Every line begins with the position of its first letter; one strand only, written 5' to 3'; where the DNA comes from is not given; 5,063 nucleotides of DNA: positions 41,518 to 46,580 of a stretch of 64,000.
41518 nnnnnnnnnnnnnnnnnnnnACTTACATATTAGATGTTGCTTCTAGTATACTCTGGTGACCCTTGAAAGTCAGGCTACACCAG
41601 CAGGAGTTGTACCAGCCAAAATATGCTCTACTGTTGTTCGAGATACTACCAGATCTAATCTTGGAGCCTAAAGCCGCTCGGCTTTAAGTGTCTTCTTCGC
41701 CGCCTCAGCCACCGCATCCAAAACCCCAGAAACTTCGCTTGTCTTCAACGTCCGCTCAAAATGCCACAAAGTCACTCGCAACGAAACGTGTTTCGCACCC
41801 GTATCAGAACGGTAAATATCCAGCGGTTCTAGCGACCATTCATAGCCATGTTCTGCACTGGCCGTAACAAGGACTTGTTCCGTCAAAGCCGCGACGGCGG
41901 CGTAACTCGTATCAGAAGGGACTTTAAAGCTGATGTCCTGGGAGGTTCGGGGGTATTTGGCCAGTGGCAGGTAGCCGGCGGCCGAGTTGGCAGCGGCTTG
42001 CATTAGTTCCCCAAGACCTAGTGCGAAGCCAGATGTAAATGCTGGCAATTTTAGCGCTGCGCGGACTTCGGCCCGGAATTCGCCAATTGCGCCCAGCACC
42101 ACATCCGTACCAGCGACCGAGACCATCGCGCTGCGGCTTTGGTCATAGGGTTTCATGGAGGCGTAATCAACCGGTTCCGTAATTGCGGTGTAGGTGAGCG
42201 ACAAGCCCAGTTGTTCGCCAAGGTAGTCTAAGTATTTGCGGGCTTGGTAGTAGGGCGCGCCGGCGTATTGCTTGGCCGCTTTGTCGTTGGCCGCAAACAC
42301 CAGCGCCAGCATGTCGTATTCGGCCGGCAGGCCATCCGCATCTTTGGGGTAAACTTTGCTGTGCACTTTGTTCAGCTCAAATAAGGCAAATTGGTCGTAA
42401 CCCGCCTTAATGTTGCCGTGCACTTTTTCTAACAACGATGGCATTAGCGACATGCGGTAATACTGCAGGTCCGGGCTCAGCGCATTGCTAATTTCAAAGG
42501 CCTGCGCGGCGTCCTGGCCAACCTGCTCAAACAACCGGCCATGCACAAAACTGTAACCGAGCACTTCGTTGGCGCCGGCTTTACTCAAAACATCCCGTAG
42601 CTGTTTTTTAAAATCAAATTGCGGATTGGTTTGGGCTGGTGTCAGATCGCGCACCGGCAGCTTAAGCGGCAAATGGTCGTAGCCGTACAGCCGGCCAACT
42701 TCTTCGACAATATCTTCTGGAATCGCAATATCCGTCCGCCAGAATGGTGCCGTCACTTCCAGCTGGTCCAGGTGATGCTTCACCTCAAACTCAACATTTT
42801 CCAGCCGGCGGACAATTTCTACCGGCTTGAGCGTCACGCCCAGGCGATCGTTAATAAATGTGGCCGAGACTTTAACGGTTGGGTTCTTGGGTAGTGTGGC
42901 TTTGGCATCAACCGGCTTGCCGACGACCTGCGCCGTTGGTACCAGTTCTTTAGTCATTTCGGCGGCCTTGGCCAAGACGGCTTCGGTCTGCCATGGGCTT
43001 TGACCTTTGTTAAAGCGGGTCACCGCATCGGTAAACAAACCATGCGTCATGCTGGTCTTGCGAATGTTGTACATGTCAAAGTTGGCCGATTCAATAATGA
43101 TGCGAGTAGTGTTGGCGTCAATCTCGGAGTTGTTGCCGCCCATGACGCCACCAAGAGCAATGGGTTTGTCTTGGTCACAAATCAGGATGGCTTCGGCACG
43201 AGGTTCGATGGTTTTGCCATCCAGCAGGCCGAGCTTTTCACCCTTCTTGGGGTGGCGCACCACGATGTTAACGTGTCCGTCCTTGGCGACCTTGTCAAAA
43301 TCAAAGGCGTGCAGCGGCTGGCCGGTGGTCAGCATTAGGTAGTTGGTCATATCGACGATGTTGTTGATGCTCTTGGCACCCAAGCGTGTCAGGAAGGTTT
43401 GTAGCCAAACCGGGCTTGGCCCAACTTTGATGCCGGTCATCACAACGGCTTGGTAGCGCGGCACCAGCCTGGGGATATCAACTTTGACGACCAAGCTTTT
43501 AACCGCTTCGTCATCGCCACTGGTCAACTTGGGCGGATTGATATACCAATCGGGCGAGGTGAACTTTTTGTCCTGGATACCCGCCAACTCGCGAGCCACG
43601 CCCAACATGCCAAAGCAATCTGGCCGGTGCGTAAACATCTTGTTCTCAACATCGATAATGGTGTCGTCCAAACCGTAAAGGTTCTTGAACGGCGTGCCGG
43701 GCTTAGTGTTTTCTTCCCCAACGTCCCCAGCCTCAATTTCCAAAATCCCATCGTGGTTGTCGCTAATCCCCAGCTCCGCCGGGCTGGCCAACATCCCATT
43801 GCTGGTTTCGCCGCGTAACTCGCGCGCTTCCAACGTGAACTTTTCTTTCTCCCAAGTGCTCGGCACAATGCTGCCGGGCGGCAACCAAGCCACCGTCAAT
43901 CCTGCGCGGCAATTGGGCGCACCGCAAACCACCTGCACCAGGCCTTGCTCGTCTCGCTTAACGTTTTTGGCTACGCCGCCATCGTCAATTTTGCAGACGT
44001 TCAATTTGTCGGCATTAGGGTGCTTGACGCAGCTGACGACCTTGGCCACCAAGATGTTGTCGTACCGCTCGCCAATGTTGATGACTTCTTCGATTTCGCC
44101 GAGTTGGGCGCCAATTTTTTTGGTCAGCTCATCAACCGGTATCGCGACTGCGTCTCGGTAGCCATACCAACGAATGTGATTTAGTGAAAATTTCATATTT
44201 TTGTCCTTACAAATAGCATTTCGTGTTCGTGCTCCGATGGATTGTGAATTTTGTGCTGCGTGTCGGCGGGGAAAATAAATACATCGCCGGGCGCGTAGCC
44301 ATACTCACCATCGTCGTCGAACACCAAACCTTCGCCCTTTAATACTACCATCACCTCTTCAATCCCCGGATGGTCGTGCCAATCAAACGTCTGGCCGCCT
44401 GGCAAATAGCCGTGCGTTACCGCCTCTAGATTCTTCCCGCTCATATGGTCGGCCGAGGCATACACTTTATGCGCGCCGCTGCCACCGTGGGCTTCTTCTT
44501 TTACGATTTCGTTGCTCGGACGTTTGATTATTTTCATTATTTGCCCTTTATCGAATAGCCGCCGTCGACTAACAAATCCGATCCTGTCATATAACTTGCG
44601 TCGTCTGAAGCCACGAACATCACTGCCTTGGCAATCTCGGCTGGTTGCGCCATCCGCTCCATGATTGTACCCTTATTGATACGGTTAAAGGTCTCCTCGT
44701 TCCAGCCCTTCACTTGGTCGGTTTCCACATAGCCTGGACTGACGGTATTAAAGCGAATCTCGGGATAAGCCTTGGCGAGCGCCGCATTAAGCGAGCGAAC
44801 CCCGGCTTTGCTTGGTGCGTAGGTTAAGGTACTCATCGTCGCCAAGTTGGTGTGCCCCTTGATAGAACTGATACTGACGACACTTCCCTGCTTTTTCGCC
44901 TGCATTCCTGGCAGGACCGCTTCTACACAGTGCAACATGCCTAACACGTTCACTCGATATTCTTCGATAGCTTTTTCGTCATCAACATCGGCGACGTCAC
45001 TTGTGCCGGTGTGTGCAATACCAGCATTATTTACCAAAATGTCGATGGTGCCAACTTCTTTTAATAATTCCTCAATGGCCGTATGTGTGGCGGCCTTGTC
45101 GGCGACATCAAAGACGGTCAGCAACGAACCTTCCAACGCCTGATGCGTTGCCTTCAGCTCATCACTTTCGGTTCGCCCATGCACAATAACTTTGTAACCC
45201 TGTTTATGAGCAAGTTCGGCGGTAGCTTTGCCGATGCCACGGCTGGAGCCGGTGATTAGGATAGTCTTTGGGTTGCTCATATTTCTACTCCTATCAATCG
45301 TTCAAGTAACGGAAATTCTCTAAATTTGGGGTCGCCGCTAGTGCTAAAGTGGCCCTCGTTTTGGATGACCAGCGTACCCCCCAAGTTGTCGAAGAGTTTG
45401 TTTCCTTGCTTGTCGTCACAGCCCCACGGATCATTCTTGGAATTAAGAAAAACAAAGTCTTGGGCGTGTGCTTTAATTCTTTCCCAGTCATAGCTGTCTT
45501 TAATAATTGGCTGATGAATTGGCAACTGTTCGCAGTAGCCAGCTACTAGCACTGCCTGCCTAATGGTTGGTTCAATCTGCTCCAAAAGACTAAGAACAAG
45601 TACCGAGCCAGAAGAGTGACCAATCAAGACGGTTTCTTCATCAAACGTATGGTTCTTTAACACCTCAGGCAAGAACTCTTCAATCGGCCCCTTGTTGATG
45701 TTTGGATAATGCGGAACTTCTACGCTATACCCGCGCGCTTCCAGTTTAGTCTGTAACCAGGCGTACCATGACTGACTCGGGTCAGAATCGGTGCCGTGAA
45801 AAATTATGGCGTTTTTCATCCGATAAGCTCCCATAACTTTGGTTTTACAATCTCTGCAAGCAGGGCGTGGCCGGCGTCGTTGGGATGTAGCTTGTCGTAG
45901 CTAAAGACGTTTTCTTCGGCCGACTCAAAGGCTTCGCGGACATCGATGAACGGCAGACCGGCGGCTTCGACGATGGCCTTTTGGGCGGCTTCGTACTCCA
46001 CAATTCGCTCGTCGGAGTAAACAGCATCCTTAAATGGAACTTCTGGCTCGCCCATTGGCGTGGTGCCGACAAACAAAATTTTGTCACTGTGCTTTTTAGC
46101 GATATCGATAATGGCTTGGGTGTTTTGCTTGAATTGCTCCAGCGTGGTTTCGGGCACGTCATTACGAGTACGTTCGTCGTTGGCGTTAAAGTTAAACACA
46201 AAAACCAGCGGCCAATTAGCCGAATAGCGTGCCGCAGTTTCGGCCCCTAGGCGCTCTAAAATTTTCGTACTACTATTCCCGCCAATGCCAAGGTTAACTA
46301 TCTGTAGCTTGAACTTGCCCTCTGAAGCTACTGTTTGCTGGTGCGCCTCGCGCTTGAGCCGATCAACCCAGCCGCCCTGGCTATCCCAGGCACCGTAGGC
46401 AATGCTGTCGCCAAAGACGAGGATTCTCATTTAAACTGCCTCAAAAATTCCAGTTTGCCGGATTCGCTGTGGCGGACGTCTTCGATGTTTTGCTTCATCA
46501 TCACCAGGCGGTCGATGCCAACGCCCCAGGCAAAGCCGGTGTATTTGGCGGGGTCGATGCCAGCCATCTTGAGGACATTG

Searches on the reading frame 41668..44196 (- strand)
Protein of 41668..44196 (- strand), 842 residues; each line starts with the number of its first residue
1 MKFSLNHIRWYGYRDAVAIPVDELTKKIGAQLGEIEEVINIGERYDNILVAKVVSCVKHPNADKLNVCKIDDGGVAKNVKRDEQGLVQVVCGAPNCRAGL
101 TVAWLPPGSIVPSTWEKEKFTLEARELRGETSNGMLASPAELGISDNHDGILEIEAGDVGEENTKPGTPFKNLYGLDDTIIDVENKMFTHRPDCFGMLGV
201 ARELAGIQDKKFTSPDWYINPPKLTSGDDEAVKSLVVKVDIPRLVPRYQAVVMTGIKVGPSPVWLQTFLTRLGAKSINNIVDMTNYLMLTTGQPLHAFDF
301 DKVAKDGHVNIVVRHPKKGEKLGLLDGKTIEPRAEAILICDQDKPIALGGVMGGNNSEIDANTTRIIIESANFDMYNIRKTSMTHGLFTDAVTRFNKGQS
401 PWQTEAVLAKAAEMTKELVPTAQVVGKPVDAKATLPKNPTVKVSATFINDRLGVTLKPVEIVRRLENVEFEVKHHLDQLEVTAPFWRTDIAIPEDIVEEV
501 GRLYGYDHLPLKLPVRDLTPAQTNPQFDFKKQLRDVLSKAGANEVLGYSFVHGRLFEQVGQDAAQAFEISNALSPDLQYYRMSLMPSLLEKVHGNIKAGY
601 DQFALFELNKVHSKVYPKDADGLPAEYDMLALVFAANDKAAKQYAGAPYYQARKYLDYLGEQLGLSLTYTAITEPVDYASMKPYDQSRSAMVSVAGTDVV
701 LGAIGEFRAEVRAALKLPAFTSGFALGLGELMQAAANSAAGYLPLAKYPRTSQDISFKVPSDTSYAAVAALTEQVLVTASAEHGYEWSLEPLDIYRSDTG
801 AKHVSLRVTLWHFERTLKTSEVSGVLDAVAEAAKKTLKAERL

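Call 14: list_cluster_members(proteins=[P0001, window:41668-44196:-, P0002, P0003])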
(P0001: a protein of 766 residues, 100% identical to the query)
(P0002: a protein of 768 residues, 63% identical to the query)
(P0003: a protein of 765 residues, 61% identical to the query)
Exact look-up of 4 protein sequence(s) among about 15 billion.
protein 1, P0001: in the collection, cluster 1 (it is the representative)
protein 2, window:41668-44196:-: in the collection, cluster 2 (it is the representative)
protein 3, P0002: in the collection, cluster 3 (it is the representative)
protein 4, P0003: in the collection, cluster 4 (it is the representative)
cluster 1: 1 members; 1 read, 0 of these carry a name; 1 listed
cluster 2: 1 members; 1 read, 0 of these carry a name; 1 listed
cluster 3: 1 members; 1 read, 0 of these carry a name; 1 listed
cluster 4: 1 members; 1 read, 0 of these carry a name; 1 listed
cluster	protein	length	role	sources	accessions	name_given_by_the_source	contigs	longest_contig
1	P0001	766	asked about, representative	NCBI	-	-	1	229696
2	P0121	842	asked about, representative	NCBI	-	-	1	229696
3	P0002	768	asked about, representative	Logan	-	-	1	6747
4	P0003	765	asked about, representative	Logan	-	-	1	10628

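Call 15: find_related_loci(query=window:41668-44196:-, collection=genome_contigs, flank=10000)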
Query window:41668-44196:- (842 aa) in genome_contigs; peptide patterns used: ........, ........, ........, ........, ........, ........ (x = any residue, [..] = any of these).
71 stretches matched a pattern; 52 encode a relative of the query (tblastn E <= 1e-3); 52 distinct loci.
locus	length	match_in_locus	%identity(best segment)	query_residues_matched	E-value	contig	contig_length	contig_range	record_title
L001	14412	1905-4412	76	1-842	0e+0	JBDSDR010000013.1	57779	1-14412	MAG: Candidatus Saccharimonadales bacterium isolate cluster1_bin.186 k127_13238726, whole genome shotgun sequence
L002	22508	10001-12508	71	1-842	0e+0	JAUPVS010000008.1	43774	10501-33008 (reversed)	MAG: Patescibacteria group bacterium isolate erpe_2018_sw_33hr_WHONDRS-SW48-000096_A_bin.23 scaffold_54, whole genome sh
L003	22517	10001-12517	71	1-842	0e+0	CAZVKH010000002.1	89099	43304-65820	MAG TPA_asm: uncultured Candidatus Saccharibacteria bacterium isolate SRP296810_co1_118 genome assembly, contig: NODE_22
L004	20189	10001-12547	75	1-842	0e+0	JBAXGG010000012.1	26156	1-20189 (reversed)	MAG: Candidatus Saccharibacteria bacterium isolate ELA291 MAG291_12, whole genome shotgun sequence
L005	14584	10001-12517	61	1-842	0e+0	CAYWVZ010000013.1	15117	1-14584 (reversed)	MAG TPA_asm: uncultured Candidatus Saccharibacteria bacterium isolate SRP344714_co2_350 genome assembly, contig: NODE_10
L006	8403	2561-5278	53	1-841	0e+0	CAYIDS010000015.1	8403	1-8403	MAG TPA_asm: uncultured Candidatus Saccharimonas sp. isolate ERP119705_co18_46 genome assembly, contig: NODE_11013_lengt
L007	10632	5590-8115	56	1-842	0e+0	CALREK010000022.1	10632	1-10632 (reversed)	MAG: uncultured Candidatus Saccharimonas sp. isolate RH-23may17-197 genome assembly, contig: RH-23may17-C49870, whole ge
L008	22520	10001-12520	55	1-829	0e+0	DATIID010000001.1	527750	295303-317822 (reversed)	MAG TPA_asm: Candidatus Saccharimonadales bacterium isolate SMAG_U15655 k141_160847, whole genome shotgun sequence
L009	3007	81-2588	54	1-842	0e+0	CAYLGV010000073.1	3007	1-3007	MAG TPA_asm: uncultured Candidatus Saccharibacteria bacterium isolate SRP296810_co1_372 genome assembly, contig: NODE_50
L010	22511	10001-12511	55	1-842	0e+0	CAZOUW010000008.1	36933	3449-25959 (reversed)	MAG TPA_asm: uncultured Candidatus Saccharibacteria bacterium isolate SRP133034_co1_52 genome assembly, contig: NODE_102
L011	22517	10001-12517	55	1-842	0e+0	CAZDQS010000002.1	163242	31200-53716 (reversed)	MAG TPA_asm: uncultured Candidatus Saccharibacteria bacterium isolate SRP144015_co1_47 genome assembly, contig: NODE_46_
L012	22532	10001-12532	55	1-842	0e+0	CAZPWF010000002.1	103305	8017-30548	MAG TPA_asm: uncultured Candidatus Saccharibacteria bacterium isolate SRP170004_co1_152 genome assembly, contig: NODE_22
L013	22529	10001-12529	54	1-842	0e+0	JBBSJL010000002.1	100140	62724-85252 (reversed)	MAG: Candidatus Saccharimonadales bacterium isolate LS4_metabat2.004 LS4_metabat2.004_K_779825_L_100140_cov_12.0000, who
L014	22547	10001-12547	52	1-841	0e+0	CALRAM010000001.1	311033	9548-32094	MAG: uncultured Candidatus Saccharimonas sp. isolate RH-20apr16-349 genome assembly, contig: RH-20APR16-C12, whole genom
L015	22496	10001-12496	54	1-842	0e+0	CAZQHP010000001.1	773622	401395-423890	MAG TPA_asm: uncultured Candidatus Saccharibacteria bacterium isolate SRP178908_co1_46 genome assembly, contig: NODE_2_l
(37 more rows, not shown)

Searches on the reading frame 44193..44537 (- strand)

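Call 19: search_protein_families(library=pfam, proteins=[window:44193-44537:-], max_evalue=0.001)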
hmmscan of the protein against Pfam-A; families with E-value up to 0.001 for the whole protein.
window:44193-44537:- (114 aa): 6 families
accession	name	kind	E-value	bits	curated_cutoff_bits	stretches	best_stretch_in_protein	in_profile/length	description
PF07883.17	Cupin_2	-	1.8e-14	53.6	27.2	1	45-110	6-69/70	Cupin domain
PF02311.25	AraC_binding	-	7.8e-08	32.6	21.1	1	48-103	13-67/135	AraC-like ligand binding domain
PF02041.22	Auxin_BP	-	0.00011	22.3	21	1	17-104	23-118/167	Auxin binding protein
PF00190.28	Cupin_1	-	0.00037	20.5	22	1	52-103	47-105/151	Cupin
PF02678.22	Pirin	-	0.00038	20.9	26.1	1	24-93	18-86/108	Pirin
PF12973.13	Cupin_7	-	0.00041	20.6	27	1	45-112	40-101/105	ChrR Cupin-like domain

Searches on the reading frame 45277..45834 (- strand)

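Call 19: search_protein_families(library=pfam, proteins=[window:45277-45834:-], max_evalue=0.001)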
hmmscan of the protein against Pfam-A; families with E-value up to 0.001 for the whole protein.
window:45277-45834:- (185 aa): 4 families
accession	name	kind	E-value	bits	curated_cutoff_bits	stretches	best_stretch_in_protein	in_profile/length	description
PF06821.19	Ser_hydrolase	-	3.2e-11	43.9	22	1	10-166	2-157/172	Serine hydrolase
PF10230.15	LIDHydrolase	-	0.00016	21.9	27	0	52-101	69-120/262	Lipid-droplet associated hydrolase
PF00561.26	Abhydrolase_1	-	0.00082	19.5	25.8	0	53-115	57-120/245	alpha/beta hydrolase fold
PF12146.15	Hydrolase_4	-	0.0009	19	27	0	54-103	65-113/239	Serine aminopeptidase, S33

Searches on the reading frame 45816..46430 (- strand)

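Call 19: search_protein_families(library=pfam, proteins=[window:45816-46430:-], max_evalue=0.001)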
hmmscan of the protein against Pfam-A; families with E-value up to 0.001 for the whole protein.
window:45816-46430:- (204 aa): 4 families
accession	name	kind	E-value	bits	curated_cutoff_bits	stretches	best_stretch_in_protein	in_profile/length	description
PF13472.12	Lipase_GDSL_2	-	4.2e-26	93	32.9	1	5-190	1-178/178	GDSL-like Lipase/Acylhydrolase family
PF00657.28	Lipase_GDSL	-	1e-11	45.8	23.6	1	3-194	1-207/208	GDSL-like Lipase/Acylhydrolase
PF04311.20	DUF459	-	2.2e-06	27.6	27.2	1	64-174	50-159/197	Protein of unknown function (DUF459)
PF14606.12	Lipase_GDSL_3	-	6.3e-06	27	27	1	2-199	3-177/178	GDSL-like Lipase/Acylhydrolase family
